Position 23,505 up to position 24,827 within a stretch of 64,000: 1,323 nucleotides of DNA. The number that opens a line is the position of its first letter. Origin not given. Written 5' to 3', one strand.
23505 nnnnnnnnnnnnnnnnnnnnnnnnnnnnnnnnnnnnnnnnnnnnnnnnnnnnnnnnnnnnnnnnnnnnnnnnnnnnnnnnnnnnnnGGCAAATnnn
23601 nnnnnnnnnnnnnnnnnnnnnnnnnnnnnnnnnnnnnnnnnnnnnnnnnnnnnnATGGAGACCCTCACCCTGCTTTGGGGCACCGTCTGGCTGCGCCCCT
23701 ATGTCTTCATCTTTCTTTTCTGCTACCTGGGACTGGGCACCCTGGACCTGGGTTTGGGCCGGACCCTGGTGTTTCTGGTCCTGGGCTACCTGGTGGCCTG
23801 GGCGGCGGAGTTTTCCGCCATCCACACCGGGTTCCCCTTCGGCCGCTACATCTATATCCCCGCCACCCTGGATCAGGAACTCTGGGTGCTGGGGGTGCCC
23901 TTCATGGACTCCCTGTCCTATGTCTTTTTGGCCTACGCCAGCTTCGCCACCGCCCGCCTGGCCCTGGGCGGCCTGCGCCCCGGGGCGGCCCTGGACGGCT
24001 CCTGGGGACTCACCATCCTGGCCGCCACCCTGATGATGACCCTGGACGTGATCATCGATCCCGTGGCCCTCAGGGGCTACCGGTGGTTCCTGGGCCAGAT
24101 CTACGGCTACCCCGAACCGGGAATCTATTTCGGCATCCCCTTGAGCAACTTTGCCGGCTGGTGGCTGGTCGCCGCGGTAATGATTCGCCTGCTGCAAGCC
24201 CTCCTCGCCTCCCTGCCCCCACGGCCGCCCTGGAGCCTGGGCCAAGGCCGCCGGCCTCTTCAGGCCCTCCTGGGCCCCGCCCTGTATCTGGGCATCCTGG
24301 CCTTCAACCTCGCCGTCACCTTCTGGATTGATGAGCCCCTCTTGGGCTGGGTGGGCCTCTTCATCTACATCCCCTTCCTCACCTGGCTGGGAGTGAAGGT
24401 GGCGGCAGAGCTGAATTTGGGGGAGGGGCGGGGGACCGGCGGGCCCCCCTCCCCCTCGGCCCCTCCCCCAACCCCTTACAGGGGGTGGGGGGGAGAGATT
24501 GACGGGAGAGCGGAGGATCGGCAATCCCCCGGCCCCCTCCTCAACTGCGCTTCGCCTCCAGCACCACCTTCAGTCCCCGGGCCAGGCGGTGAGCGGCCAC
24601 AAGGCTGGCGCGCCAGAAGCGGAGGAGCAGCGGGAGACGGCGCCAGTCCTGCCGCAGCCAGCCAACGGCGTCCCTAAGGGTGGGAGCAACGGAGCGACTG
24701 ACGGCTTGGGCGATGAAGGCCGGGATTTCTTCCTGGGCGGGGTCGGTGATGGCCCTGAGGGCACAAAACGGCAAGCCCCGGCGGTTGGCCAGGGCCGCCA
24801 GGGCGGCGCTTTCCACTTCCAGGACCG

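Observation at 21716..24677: IspH fused to a UbiA-type prenyltransferase, divergently paired with a CruF-like (DUF422) gene: candidate C5-prenylation/hydration module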

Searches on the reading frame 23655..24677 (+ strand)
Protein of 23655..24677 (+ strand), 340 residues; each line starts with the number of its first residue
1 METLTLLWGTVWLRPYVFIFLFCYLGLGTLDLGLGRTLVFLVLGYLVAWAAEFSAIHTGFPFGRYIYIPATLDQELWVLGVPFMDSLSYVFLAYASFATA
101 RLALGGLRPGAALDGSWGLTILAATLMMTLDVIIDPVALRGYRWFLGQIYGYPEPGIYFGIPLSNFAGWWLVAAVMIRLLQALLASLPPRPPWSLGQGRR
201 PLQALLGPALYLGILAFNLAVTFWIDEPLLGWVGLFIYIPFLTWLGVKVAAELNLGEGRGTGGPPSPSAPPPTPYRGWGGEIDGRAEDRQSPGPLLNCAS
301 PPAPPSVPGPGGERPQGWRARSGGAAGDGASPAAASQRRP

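Call 3: search_protein_families(library=pfam, proteins=[window:23655-24677:+], max_evalue=0.01)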
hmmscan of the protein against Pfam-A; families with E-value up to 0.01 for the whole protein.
window:23655-24677:+ (340 aa): 1 family
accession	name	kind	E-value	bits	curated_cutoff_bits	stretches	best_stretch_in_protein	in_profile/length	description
PF04240.17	Caroten_synth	-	5.7e-24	85.7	25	1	30-191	19-163/209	Carotenoid biosynthesis protein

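Call 4: search_protein_families(library=ncbifam, proteins=[window:23655-24677:+], max_evalue=0.01)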
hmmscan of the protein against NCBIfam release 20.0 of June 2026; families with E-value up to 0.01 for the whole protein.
window:23655-24677:+ (340 aa): 3 families
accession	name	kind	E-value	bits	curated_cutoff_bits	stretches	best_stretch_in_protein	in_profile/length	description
TIGR03460.1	crt_membr_arch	equivalog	1e-16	61.6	154.7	1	17-183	41-192/248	bisanhydrobacterioruberin hydratase CruF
NF045693.1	GCarotHydoxCruF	equivalog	1.3e-10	41.1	400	1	31-183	73-221/310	gamma-carotene 1'-hydroxylase CruF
NF041333.1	CruF_Halo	equivalog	2.1e-09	37.2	300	1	36-182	73-206/268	bisanhydrobacterioruberin hydratase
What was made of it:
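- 23655..24677 (+): PF04240 (CruF-family) membrane protein. The conserved core is roughly residues 1-262 (23655-24440). Residues 263-340 are a low-complexity tail that is absent from homologs. CruF equivalogs score 61.6 (cutoff 154.7), 41.1 (400) and 37.2 (300) bits (calls 3, 4).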

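Call 28: find_homologous_proteins(query=window:23655-24677:+, max_evalue=0.00001)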
Query window:23655-24677:+ (340 aa): 2003 proteins with E <= 0.00001 among 8000 candidates; the best 120 are listed.
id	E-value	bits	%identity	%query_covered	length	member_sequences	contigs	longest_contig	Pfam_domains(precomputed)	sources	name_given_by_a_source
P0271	4.5e-224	762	100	100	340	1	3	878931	PF04240.18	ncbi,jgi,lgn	jgi:putative membrane protein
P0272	3.9e-135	469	85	76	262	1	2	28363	PF04240.18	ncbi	-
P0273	2.2e-118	414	75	75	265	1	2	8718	PF04240.18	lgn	-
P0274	1.5e-116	408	75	75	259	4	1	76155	PF04240.18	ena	-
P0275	7.1e-115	403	72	76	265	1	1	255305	PF04240.18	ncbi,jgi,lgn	ncbi:MAG: carotenoid biosynthesis protein [Desulfobaccales bacterium]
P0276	9.0e-115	402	73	74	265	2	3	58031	PF04240.18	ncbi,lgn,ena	-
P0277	1.1e-102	363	70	73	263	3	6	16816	PF04240.18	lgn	-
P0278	1.3e-102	362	70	74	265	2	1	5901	PF04240.18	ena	-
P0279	4.3e-102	361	70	75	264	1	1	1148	PF04240.18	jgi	-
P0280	5.4e-102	360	70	74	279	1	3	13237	PF04240.18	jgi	jgi:uncharacterized membrane protein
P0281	7.3e-102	360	68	73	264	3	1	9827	PF04240.18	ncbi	-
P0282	1.0e-101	359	70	73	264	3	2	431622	PF04240.18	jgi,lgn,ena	jgi:putative membrane protein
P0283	2.8e-101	358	70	74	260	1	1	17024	PF04240.18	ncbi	-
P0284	2.6e-100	355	69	73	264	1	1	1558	PF04240.18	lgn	-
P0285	4.1e-100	354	68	74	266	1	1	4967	PF04240.18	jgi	jgi:uncharacterized membrane protein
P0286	6.2e-100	353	70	72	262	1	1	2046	PF04240.18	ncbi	-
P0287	7.6e-100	353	69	74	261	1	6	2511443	PF04240.18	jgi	jgi:uncharacterized membrane protein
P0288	8.6e-100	353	67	73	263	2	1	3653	PF04240.18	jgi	jgi:putative membrane protein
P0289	1.2e-99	352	69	73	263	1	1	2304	PF04240.18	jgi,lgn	jgi:putative membrane protein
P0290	3.2e-99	351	70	73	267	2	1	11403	PF04240.18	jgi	jgi:uncharacterized membrane protein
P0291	5.4e-99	350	66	73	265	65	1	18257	PF04240.18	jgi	jgi:uncharacterized membrane protein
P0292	7.6e-99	350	65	76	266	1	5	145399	PF04240.18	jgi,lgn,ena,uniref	jgi:putative membrane protein|uniref:Carotenoid biosynthesis protein n=1 Tax=Desulfobacca acetoxidan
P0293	1.4e-98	349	68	74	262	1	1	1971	PF04240.18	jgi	jgi:putative membrane protein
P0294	2.5e-98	348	67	72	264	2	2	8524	PF04240.18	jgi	jgi:putative membrane protein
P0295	7.6e-98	347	68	74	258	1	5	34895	PF04240.18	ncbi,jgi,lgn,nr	ncbi:MAG: carotenoid biosynthesis protein [Deltaproteobacteria bacterium]|nr:carotenoid biosynthesis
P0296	9.5e-98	346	68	70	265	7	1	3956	PF04240.18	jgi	jgi:uncharacterized membrane protein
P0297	9.7e-98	346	66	75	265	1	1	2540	PF04240.18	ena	-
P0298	1.2e-97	346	67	74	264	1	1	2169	PF04240.18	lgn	-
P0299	1.6e-97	345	69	73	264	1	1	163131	PF04240.18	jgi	jgi:putative membrane protein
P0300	6.8e-97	343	68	69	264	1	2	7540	PF04240.18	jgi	jgi:putative membrane protein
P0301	8.8e-97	343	68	73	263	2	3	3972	PF04240.18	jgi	jgi:uncharacterized membrane protein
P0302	1.2e-96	343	69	73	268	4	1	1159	PF04240.18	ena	-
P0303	1.3e-96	342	71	69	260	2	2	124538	PF04240.18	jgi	jgi:uncharacterized membrane protein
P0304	1.4e-96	342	70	73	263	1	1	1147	PF04240.18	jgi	jgi:putative membrane protein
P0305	1.4e-96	342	68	69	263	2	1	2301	PF04240.18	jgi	jgi:uncharacterized membrane protein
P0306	1.5e-96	342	70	69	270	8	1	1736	PF04240.18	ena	-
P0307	1.6e-96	342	68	73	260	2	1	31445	PF04240.18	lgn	-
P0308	1.8e-96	342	67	73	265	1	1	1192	PF04240.18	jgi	-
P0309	1.9e-96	342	67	74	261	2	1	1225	PF04240.18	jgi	jgi:uncharacterized membrane protein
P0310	2.2e-96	342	68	74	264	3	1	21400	PF04240.18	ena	-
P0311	3.5e-96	341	66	74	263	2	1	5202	PF04240.18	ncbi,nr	ncbi:MAG: carotenoid biosynthesis protein [Deltaproteobacteria bacterium]|nr:carotenoid biosynthesis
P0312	3.9e-96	341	69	73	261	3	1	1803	PF04240.18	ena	-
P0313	4.0e-96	341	67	73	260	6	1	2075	PF04240.18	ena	-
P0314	4.1e-96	341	70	69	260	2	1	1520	PF04240.18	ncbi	-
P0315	4.3e-96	341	67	73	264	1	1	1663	PF04240.18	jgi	jgi:putative membrane protein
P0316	4.4e-96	341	64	73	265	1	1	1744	PF04240.18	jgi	jgi:uncharacterized membrane protein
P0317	4.7e-96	341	66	74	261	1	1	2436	PF04240.18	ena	-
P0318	5.1e-96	341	67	73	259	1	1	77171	PF04240.18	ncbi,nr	ncbi:MAG: carotenoid biosynthesis protein [Deltaproteobacteria bacterium]|nr:carotenoid biosynthesis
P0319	6.1e-96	340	67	73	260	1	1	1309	PF04240.18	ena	-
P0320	6.2e-96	340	69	73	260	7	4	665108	PF04240.18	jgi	jgi:uncharacterized membrane protein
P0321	8.4e-96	340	67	75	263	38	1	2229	PF04240.18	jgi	jgi:uncharacterized membrane protein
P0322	8.9e-96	340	69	73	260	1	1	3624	PF04240.18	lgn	-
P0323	9.6e-96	340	69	71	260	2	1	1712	PF04240.18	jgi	jgi:uncharacterized membrane protein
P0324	1.4e-95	339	67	69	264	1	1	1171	PF04240.18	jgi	jgi:putative membrane protein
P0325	1.5e-95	339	66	75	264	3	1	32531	PF04240.18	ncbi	-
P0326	1.6e-95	339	67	74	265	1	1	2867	PF04240.18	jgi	-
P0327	1.8e-95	339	65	74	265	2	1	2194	PF04240.18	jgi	jgi:uncharacterized membrane protein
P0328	2.0e-95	339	67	73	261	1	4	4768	PF04240.18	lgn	-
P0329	2.7e-95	338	65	73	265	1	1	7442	PF04240.18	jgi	jgi:uncharacterized membrane protein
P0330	3.8e-95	338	67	74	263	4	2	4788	PF04240.18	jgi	-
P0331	6.7e-95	337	67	73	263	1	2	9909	PF04240.18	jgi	jgi:uncharacterized membrane protein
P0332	9.9e-95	336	68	74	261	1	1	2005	PF04240.18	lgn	-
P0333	1.1e-94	336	66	74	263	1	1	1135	PF04240.18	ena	-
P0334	1.1e-94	336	68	74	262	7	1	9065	PF04240.18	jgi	-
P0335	1.2e-94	336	67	71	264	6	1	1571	PF04240.18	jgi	-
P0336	1.4e-94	336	68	72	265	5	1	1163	PF04240.18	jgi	jgi:putative membrane protein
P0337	1.4e-94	336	66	72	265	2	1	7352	PF04240.18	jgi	jgi:uncharacterized membrane protein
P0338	1.5e-94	336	67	73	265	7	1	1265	PF04240.18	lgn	-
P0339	1.8e-94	335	66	73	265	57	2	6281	PF04240.18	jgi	jgi:uncharacterized membrane protein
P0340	1.9e-94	335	68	72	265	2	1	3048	PF04240.18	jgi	jgi:putative membrane protein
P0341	2.9e-94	335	68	73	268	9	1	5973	PF04240.18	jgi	-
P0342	3.6e-94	334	66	72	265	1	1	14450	PF04240.18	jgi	jgi:uncharacterized membrane protein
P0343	3.7e-94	334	65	74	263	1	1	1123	PF04240.18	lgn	-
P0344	3.7e-94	334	64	74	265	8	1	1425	PF04240.18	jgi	-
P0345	3.8e-94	334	63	74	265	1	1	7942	PF04240.18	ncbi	-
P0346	3.8e-94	334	64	74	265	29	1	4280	PF04240.18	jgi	jgi:uncharacterized membrane protein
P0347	3.9e-94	334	67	70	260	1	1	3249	PF04240.18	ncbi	ncbi:MAG: carotenoid biosynthesis protein [Desulfobaccales bacterium]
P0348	4.5e-94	334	66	73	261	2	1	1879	PF04240.18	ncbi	-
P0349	4.6e-94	334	67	69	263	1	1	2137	PF04240.18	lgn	-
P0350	4.7e-94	334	66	71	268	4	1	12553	PF04240.18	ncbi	ncbi:MAG: carotenoid biosynthesis protein [Thermodesulfobacteriota bacterium]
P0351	5.1e-94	334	66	69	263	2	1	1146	PF04240.18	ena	-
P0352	5.1e-94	334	67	73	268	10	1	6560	PF04240.18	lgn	-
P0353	5.8e-94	334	65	74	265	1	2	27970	PF04240.18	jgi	-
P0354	5.9e-94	334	65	70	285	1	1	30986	PF04240.18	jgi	jgi:uncharacterized membrane protein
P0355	6.7e-94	334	69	69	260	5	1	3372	PF04240.18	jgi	jgi:uncharacterized membrane protein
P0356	7.9e-94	333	66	73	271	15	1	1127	PF04240.18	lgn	-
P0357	9.0e-94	333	68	72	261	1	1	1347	PF04240.18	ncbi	-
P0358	1.0e-93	333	65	70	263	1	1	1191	PF04240.18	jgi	-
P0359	1.2e-93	333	64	73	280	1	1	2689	PF04240.18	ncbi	-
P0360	1.4e-93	332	67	73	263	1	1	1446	PF04240.18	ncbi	-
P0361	1.5e-93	332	66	73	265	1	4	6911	PF04240.18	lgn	-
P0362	1.5e-93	332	66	73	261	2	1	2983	PF04240.18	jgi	-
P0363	1.5e-93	332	66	73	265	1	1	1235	PF04240.18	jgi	jgi:putative membrane protein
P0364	2.0e-93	332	66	69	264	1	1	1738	PF04240.18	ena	-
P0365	2.0e-93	332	64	73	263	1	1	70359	PF04240.18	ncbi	-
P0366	2.6e-93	332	66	73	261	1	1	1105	PF04240.18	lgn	-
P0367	2.7e-93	332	67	70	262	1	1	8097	PF04240.18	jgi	jgi:uncharacterized membrane protein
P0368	3.4e-93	331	64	74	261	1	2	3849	PF04240.18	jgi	jgi:uncharacterized membrane protein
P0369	3.4e-93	331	64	74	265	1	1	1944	PF04240.18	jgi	jgi:putative membrane protein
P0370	3.7e-93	331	66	73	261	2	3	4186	PF04240.18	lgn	-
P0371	3.8e-93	331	66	73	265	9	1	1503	PF04240.18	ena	-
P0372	4.2e-93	331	65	74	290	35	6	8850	PF04240.18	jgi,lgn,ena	-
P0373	4.2e-93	331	64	74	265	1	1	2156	PF04240.18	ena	-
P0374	4.7e-93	331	64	74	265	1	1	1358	PF04240.18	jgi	jgi:uncharacterized membrane protein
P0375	5.8e-93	330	64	73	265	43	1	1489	PF04240.18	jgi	jgi:putative membrane protein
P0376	1.4e-92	329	65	74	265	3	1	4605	PF04240.18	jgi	jgi:uncharacterized membrane protein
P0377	1.7e-92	329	67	74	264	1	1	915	PF04240.18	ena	-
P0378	1.8e-92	329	63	74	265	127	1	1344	PF04240.18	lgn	-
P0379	1.9e-92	329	62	74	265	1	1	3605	PF04240.18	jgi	jgi:uncharacterized membrane protein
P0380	1.9e-92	329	66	69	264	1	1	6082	PF04240.18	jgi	-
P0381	1.9e-92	329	56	90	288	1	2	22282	PF04240.18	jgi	jgi:uncharacterized membrane protein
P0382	2.0e-92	329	64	69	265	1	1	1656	PF04240.18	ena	-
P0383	2.0e-92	329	65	74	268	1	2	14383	PF04240.18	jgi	jgi:uncharacterized membrane protein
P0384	2.2e-92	329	65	69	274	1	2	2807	PF04240.18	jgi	jgi:uncharacterized membrane protein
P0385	2.3e-92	329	67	74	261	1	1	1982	PF04240.18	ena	-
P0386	2.5e-92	328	65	72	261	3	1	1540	PF04240.18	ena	-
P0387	2.8e-92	328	64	73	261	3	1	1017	PF04240.18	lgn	-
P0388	2.9e-92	328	63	74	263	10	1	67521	PF04240.18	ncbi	-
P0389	3.2e-92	328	65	73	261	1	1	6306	PF04240.18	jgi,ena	-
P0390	3.5e-92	328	66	73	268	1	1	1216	PF04240.18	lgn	-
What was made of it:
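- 23655..24677 (+): Homologs are 260-265 aa (call 28).
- Checked: CruF-like homologs are 260-265 aa. The last ~80 residues of the window's 340-aa ORF are a Pro/Gly/Arg-rich tail that overlaps the convergent nucleosidase gene by 137 nt (call 28).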

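Call 37: find_encoding_contigs(protein=P0292, flank=8000, max_places=2)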
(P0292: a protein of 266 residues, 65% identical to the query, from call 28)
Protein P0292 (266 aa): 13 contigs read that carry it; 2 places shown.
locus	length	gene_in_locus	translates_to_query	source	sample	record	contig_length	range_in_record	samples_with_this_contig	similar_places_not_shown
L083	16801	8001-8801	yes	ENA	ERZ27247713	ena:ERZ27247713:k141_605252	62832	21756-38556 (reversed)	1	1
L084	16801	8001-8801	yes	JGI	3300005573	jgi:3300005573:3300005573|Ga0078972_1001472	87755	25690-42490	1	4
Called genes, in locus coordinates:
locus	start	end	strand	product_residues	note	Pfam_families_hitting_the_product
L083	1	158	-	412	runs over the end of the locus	PF03453:MoeA_N, PF00994:MoCF_biosynth, PF03454:MoeA_C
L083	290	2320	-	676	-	PF02629:CoA_binding, PF13380:CoA_binding_2, PF19045:Ligase_CoA_2 (faint), PF13607:Succ_CoA_lig, PF13549:ATP-grasp_5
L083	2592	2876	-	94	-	-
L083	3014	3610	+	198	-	PF02660:G3P_acyltransf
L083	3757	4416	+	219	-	PF00571:CBS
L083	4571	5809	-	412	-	PF00180:Iso_dh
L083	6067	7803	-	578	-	PF02401:LYTB, PF01040:UbiA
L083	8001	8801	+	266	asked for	PF04240:Caroten_synth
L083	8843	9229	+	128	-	-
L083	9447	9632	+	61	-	-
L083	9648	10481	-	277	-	PF01048:PNP_UDP_1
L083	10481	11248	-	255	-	-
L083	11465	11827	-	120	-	PF02635:DsrE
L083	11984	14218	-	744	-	PF14522:Cytochrome_C7 (faint), PF22113:Mtrc-MtrF_II-IV_dom, PF01292:Ni_hydr_CYTB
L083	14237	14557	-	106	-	-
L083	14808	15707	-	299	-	PF02219:MTHFR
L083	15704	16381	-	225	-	PF12225:DUF5981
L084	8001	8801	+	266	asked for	PF04240:Caroten_synth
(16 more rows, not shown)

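Call 60: find_encoding_contigs(protein=P0381, flank=8000, max_places=2)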
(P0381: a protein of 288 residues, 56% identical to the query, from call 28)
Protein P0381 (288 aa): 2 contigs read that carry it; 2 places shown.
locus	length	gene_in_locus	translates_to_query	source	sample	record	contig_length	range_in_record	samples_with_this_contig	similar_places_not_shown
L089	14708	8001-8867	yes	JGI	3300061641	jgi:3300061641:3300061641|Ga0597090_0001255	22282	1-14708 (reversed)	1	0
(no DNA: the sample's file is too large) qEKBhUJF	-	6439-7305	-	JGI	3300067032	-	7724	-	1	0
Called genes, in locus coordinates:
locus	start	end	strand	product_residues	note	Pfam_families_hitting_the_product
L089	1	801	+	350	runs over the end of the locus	PF01264:Chorismate_synt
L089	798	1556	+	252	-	PF03807:F420_oxidored (faint), PF02153:PDH_N, PF20463:PDH_C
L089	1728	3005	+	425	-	PF02403:Seryl_tRNA_N, PF00587:tRNA-synt_2b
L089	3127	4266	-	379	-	-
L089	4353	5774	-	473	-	-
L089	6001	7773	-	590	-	PF02401:LYTB, PF01040:UbiA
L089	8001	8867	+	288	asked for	PF04240:Caroten_synth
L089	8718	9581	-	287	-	PF01048:PNP_UDP_1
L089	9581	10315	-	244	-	-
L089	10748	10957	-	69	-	PF00313:CSD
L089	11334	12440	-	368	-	PF00072:Response_reg, PF02518:HATPase_c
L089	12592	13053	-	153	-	PF00072:Response_reg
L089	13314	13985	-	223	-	PF00072:Response_reg, PF00196:GerE, PF08281:Sigma70_r4_2 (weak)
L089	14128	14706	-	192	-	?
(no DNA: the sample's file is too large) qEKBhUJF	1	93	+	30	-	?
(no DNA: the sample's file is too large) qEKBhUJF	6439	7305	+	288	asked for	PF04240:Caroten_synth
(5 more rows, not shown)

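Call 61: find_encoding_contigs(protein=P0388, flank=8000, max_places=1)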
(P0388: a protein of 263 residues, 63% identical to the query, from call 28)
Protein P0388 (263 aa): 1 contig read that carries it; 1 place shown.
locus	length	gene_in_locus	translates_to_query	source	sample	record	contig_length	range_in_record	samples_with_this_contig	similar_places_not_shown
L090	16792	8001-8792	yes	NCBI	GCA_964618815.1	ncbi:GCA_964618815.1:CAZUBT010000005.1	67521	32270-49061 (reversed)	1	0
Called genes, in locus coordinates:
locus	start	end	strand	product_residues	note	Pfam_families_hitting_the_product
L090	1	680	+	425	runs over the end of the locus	PF02403:Seryl_tRNA_N, PF00587:tRNA-synt_2b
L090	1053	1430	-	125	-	PF05635:23S_rRNA_IVP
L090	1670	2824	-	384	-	-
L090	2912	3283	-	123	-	PF05635:23S_rRNA_IVP, PF22296:bAvd (weak)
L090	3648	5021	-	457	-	-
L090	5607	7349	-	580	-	PF02401:LYTB, PF01040:UbiA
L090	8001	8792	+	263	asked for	PF04240:Caroten_synth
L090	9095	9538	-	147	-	-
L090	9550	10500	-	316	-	PF00882:Zn_dep_PLPC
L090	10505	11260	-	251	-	PF01048:PNP_UDP_1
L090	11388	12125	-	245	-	-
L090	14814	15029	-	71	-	-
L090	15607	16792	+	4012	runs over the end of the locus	PF26549:Tricorn_N (faint), PF26550:Tricorn_2nd (faint)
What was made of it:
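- In L090, genes have been inserted between the CruF-like and nucleosidase genes, yet the CruF-like/fusion divergent pair stays intact (call 61).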
